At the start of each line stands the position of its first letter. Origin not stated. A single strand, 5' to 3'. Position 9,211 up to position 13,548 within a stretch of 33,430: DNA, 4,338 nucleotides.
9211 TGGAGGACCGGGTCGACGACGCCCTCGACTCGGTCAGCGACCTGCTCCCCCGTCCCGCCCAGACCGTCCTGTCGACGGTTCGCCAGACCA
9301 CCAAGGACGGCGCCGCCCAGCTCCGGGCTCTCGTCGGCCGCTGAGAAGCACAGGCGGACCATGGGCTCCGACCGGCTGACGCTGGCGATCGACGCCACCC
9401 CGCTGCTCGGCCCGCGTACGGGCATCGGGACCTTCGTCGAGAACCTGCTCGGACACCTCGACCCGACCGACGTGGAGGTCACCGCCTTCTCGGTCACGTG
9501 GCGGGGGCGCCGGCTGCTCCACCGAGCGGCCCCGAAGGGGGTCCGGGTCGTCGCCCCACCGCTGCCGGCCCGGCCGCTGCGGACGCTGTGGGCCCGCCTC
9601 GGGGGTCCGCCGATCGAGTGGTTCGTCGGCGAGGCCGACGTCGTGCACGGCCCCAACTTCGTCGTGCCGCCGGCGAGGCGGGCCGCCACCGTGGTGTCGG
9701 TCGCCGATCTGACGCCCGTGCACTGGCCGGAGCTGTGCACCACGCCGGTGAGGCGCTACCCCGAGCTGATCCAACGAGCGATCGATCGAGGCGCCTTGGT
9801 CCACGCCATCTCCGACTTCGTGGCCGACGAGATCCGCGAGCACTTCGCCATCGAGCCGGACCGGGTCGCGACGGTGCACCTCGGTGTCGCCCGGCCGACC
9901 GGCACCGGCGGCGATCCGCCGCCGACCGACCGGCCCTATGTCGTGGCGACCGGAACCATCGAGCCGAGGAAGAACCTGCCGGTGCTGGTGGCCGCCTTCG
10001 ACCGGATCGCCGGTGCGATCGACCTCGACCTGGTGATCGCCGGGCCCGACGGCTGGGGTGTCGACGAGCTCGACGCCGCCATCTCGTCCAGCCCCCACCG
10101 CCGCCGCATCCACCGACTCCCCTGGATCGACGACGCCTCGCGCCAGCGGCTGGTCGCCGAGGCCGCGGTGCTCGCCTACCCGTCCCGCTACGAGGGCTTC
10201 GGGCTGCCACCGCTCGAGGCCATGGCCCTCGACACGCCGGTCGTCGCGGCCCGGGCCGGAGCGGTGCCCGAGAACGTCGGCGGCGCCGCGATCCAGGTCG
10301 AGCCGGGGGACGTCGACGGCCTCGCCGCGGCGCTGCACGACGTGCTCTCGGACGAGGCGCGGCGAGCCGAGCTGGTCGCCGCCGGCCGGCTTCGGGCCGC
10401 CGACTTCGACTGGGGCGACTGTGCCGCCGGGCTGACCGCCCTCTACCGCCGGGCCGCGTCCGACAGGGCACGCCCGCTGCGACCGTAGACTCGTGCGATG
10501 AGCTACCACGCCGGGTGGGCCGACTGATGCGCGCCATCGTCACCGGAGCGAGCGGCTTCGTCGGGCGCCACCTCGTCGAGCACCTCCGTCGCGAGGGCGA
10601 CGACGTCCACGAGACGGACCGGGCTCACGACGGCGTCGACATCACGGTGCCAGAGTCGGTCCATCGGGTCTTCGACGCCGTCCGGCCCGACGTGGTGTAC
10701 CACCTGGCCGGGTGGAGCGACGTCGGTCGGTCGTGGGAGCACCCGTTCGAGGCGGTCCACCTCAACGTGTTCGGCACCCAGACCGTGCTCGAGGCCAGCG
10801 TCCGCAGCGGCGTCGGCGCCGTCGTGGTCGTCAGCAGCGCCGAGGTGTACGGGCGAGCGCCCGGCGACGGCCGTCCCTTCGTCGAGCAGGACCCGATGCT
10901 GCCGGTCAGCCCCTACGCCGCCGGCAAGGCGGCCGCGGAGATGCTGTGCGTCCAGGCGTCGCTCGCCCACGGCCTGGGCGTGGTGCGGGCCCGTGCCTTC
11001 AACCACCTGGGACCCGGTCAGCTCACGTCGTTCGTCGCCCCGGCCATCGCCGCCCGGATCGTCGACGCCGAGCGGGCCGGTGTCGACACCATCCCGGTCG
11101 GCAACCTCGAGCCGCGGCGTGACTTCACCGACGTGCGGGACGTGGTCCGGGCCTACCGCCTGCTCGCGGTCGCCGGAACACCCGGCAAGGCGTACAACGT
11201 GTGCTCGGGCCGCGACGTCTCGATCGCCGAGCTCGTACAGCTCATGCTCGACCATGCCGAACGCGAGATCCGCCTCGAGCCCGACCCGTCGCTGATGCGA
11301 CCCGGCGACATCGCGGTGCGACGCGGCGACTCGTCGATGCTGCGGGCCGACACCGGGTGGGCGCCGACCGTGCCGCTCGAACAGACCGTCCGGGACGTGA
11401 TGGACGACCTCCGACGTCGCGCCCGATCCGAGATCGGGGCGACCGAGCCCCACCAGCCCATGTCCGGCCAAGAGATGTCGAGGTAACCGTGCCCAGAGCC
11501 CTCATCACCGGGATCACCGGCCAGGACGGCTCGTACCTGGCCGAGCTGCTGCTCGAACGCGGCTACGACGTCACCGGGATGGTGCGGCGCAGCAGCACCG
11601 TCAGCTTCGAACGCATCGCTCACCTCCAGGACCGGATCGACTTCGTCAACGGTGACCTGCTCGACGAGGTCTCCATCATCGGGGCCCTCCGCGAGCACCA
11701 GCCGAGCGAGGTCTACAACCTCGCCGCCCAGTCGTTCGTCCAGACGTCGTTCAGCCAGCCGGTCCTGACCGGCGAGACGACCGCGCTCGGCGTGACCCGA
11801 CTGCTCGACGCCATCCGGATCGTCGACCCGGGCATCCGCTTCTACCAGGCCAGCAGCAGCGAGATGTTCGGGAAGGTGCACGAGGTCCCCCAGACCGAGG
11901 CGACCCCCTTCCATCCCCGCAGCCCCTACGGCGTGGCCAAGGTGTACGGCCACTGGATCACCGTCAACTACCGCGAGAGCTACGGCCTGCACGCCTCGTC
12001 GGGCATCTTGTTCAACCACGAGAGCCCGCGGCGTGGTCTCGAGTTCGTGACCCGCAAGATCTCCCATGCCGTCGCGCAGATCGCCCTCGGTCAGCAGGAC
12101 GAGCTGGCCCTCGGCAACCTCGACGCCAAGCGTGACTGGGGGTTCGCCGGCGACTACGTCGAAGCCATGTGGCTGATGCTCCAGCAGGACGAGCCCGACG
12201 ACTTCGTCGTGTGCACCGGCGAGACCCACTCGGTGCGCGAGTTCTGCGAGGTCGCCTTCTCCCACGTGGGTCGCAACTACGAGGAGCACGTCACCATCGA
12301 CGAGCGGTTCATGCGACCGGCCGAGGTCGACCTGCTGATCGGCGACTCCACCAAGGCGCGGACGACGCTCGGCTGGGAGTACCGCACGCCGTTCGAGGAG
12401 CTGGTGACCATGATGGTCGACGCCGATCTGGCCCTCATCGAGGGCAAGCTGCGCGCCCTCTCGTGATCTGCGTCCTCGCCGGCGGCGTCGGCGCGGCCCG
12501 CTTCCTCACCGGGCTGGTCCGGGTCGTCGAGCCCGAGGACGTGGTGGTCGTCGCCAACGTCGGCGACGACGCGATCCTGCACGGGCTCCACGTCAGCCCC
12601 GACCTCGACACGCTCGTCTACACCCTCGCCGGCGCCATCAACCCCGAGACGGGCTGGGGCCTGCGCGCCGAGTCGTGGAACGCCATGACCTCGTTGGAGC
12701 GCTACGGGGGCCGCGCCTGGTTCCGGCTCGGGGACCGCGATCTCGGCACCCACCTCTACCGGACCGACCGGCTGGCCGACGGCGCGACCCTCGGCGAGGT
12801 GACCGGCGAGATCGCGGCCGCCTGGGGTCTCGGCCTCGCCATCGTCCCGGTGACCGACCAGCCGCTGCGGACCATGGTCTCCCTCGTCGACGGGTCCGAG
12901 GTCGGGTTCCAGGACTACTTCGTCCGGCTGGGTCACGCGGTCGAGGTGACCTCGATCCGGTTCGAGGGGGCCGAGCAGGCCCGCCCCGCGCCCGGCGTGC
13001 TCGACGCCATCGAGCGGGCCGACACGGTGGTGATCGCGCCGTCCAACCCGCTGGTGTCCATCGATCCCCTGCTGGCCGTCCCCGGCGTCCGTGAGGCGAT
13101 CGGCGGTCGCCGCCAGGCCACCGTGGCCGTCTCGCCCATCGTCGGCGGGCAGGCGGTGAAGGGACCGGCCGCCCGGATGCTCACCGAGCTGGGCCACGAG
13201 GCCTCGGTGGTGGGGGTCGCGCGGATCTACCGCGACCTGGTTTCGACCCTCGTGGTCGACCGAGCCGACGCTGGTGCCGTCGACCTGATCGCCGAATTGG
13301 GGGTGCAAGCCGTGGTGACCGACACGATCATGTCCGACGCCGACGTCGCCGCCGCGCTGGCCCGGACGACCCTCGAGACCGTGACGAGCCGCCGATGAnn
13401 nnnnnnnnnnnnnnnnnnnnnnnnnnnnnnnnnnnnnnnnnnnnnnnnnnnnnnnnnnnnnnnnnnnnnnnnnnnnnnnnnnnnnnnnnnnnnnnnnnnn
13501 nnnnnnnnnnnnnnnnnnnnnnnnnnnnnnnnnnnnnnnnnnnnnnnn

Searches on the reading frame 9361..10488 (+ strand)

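Call 11: search_protein_families(library=pfam, proteins=[window:9361-10488:+], max_evalue=0.001)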
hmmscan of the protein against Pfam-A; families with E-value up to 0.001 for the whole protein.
window:9361-10488:+ (375 aa): 5 families
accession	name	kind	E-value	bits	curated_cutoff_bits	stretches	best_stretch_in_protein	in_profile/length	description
PF13692.12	Glyco_trans_1_4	-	4.9e-24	85.6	27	1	191-331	1-142/142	Glycosyl transferases group 1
PF00534.26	Glycos_transf_1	-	6.2e-24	84.9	26.4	1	188-343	12-170/172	Glycosyl transferases group 1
PF20706.3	GT4-conflict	-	6.6e-14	52.1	26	1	137-357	140-384/385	Family 4 Glycosyltransferase in conflict systems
PF13439.12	Glyco_transf_4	-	1.8e-09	38.3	28.5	1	21-176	3-166/170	Glycosyltransferase Family 4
PF13524.12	Glyco_trans_1_2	-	0.00067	20.1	25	0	220-346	13-129/144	Glycosyl transferase-like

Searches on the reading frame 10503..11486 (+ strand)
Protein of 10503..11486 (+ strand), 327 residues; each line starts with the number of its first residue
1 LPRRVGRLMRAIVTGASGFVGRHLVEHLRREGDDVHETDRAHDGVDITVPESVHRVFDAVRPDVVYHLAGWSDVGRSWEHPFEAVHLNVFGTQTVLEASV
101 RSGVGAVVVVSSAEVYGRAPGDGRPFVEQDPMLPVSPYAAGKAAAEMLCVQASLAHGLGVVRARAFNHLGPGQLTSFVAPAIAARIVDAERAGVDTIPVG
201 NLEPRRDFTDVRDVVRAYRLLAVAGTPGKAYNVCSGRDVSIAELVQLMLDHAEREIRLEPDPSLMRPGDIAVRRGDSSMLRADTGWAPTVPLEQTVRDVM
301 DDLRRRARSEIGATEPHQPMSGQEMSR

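Call 14: search_protein_families(library=pfam, proteins=[window:10503-11486:+], max_evalue=0.001)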
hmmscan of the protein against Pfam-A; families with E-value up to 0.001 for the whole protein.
window:10503-11486:+ (327 aa): 7 families
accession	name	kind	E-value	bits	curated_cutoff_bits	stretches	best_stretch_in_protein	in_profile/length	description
PF16363.11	GDP_Man_Dehyd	-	2.9e-57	195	27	1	12-298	1-331/332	GDP-mannose 4,6 dehydratase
PF01370.27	Epimerase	-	1.2e-52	179.2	20.9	1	12-234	2-240/240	NAD dependent epimerase/dehydratase family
PF04321.23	RmlD_sub_bind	-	4.6e-20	72.3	27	1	9-153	1-140/287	RmlD substrate binding domain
PF01073.25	3Beta_HSD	-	7.2e-15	55.2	22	1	12-152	1-160/280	3-beta hydroxysteroid dehydrogenase/isomerase family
PF02719.21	Polysacc_synt_2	-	7.9e-11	42.1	20.2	1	46-112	62-128/293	Polysaccharide biosynthesis protein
PF07993.18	NAD_binding_4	-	2.7e-08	33.7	20.1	0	63-161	90-200/258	Male sterility protein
PF13460.12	NAD_binding_10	-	2.1e-06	28.2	27.2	1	15-148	1-130/184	NAD(P)H-binding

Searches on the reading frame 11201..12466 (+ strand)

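Call 11: search_protein_families(library=pfam, proteins=[window:11201-12466:+], max_evalue=0.001)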
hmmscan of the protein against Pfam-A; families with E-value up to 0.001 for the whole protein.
window:11201-12466:+ (421 aa): 4 families
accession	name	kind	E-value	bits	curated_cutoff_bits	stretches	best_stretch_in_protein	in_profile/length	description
PF16363.11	GDP_Man_Dehyd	-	3.7e-137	457.7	27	1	101-405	1-332/332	GDP-mannose 4,6 dehydratase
PF01370.27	Epimerase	-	1.3e-72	244.6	20.9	1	100-338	1-240/240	NAD dependent epimerase/dehydratase family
PF04321.23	RmlD_sub_bind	-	1.3e-07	31.4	27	1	100-251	3-133/287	RmlD substrate binding domain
PF13460.12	NAD_binding_10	-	5.2e-05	23.6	27.2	1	104-167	1-62/184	NAD(P)H-binding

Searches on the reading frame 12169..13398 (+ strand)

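Call 11: search_protein_families(library=pfam, proteins=[window:12169-13398:+], max_evalue=0.001)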
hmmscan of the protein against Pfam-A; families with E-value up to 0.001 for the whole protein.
window:12169-13398:+ (409 aa): 1 family
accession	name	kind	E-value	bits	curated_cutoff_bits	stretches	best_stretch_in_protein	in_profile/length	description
PF01933.23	CofD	-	2.3e-48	165.3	30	1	100-385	1-273/290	2-phospho-L-lactate transferase CofD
